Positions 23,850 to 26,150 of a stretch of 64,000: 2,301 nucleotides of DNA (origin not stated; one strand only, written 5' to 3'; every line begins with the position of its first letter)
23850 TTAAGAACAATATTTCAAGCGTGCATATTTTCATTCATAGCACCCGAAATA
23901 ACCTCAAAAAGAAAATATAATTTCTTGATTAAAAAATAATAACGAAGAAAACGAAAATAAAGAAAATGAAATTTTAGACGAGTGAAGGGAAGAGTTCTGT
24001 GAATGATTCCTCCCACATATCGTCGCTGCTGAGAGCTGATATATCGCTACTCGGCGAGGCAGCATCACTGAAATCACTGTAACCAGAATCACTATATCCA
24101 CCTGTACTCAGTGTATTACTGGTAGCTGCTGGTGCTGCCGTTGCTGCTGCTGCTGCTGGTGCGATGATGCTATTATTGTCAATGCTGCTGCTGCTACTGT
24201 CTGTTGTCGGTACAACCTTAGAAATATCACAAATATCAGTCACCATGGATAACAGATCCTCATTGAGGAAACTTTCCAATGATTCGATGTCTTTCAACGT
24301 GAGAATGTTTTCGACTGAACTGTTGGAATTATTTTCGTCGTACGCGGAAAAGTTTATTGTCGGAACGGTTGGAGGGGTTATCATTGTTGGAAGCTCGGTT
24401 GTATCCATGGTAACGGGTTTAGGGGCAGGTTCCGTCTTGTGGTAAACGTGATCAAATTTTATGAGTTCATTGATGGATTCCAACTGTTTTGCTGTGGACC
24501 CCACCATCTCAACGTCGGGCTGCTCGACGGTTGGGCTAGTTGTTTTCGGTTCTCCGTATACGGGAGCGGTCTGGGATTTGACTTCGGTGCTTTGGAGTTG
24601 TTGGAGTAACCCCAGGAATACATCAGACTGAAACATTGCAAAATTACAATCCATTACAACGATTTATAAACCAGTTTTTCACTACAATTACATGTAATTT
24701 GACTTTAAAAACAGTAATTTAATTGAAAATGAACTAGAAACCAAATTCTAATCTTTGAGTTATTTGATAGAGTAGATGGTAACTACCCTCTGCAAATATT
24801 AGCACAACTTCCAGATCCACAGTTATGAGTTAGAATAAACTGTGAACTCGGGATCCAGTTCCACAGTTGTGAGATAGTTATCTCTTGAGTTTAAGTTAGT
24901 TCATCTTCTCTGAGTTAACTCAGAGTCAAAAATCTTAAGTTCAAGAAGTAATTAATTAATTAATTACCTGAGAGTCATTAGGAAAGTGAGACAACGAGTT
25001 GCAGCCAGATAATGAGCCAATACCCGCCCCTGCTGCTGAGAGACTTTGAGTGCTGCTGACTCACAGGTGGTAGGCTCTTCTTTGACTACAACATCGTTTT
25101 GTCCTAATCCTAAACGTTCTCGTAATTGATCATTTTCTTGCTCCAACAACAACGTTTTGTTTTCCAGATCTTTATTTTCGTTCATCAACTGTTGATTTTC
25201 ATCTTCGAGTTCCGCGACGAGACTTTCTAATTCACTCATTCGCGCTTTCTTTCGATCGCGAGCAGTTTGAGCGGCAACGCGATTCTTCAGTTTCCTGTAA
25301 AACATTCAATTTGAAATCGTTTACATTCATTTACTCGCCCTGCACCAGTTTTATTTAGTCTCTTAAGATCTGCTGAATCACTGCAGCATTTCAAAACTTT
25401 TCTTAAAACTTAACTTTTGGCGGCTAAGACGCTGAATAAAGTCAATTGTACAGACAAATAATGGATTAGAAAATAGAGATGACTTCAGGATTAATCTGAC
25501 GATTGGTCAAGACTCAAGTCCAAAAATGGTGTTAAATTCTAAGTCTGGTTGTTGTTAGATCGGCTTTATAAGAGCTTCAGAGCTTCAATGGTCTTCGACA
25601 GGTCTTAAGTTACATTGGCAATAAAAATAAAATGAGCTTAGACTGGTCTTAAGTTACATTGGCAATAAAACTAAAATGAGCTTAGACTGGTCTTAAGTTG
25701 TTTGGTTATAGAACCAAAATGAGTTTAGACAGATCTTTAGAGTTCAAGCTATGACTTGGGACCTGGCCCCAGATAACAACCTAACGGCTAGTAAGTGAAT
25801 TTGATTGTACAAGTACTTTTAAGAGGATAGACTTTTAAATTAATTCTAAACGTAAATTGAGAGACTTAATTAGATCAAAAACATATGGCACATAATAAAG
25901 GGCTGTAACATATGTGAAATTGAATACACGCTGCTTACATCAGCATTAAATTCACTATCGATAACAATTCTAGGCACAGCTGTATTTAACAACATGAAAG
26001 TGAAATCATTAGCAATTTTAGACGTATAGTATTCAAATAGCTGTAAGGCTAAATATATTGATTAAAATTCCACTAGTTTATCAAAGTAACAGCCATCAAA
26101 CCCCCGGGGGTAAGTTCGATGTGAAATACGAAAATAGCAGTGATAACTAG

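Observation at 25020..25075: XBP1 carries a compact IRE1-type unconventional intron with twin CAGCAGC loops, so UPR frame-switching is visible in the genomic sequence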

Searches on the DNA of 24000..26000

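Call 5: search_rna_families(source=window, start=24000, end=26000, threshold=evalue, max_evalue=10, show_alignments=3)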
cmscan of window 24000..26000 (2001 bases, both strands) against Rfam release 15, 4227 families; matches with E-value up to 10: 8.
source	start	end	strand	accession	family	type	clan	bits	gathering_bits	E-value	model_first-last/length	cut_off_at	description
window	25014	25077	-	RF04247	bZIP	Gene; sRNA;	-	34.8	41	0.00024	1-72/72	no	bZIP non canonical Hac1/Xbp1 intron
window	24227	24302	+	RF00208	snoR72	Gene; snRNA; snoRNA; CD-box;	-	22.2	43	4.2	1-87/87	no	Small nucleolar RNA R72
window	24865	24965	+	RF04134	MIR7504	Gene; miRNA;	-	21.3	83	1.4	1-124/124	no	MIR7504 microRNA precursor family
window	24873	24955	+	RF04095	MIR9746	Gene; miRNA;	-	20.6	79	0.81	1-110/110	no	MIR9746 microRNA precursor family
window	24878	24951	-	RF04134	MIR7504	Gene; miRNA;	-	20.5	83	2.2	25-99/124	no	MIR7504 microRNA precursor family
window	25361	25421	-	RF00109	Vimentin3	Cis-reg;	-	19.4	36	5.7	1-67/67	no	Vimentin 3' UTR protein-binding region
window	24814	24849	-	RF00706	mir-263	Gene; miRNA;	CL00093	18.2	51.3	0.38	25-62/86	no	mir-263 microRNA precursor family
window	24574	24652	+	RF00176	Tombus_3_IV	Cis-reg;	-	14.1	33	9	1-92/92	no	Tombusvirus 3' UTR region IV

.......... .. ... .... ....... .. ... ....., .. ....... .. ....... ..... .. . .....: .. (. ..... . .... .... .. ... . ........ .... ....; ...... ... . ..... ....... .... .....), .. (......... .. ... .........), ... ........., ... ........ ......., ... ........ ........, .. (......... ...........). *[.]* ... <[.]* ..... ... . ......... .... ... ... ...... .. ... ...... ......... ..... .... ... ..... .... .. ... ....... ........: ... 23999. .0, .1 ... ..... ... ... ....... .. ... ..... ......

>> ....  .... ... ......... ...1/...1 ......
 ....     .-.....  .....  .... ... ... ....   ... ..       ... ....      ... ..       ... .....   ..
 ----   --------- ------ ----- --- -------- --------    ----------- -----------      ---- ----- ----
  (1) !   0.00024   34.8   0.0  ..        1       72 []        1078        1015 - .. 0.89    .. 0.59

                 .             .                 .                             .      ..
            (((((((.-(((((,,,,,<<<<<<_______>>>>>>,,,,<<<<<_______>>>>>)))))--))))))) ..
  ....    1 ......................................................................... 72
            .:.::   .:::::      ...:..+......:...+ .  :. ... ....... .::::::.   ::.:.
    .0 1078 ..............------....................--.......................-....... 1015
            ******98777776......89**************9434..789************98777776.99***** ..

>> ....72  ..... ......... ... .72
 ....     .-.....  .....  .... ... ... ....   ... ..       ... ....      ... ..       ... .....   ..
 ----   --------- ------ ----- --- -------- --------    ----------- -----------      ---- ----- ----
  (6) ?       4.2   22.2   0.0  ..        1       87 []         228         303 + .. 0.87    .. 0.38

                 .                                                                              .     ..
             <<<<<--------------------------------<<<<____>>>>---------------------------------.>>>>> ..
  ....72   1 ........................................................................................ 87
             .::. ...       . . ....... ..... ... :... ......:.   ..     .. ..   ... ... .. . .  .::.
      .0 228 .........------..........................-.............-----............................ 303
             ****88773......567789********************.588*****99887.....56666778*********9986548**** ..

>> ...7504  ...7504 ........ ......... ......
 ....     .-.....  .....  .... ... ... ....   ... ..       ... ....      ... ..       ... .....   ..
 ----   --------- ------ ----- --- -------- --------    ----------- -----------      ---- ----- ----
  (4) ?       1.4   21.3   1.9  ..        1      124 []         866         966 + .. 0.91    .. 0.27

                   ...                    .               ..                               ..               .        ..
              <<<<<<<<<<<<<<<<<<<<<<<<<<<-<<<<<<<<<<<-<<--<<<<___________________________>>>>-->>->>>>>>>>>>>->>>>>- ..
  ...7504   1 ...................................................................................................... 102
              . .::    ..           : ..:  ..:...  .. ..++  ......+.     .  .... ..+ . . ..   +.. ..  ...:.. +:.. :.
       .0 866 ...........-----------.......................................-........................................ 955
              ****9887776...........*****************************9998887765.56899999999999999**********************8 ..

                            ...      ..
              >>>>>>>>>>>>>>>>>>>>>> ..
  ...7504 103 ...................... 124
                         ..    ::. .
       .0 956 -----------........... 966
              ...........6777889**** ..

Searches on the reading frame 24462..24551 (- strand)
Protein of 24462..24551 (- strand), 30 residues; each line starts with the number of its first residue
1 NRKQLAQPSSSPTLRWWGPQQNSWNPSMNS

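Call 54: search_solved_structures(query=window:24462-24551:-, max_evalue=10, show_alignments=3)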
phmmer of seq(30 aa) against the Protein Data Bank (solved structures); distinct sequences matched with E-value up to 10: 1.
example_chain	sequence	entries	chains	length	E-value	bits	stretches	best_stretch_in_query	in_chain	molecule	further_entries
7q58_A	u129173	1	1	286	2.1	12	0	13-26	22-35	SAKe6BR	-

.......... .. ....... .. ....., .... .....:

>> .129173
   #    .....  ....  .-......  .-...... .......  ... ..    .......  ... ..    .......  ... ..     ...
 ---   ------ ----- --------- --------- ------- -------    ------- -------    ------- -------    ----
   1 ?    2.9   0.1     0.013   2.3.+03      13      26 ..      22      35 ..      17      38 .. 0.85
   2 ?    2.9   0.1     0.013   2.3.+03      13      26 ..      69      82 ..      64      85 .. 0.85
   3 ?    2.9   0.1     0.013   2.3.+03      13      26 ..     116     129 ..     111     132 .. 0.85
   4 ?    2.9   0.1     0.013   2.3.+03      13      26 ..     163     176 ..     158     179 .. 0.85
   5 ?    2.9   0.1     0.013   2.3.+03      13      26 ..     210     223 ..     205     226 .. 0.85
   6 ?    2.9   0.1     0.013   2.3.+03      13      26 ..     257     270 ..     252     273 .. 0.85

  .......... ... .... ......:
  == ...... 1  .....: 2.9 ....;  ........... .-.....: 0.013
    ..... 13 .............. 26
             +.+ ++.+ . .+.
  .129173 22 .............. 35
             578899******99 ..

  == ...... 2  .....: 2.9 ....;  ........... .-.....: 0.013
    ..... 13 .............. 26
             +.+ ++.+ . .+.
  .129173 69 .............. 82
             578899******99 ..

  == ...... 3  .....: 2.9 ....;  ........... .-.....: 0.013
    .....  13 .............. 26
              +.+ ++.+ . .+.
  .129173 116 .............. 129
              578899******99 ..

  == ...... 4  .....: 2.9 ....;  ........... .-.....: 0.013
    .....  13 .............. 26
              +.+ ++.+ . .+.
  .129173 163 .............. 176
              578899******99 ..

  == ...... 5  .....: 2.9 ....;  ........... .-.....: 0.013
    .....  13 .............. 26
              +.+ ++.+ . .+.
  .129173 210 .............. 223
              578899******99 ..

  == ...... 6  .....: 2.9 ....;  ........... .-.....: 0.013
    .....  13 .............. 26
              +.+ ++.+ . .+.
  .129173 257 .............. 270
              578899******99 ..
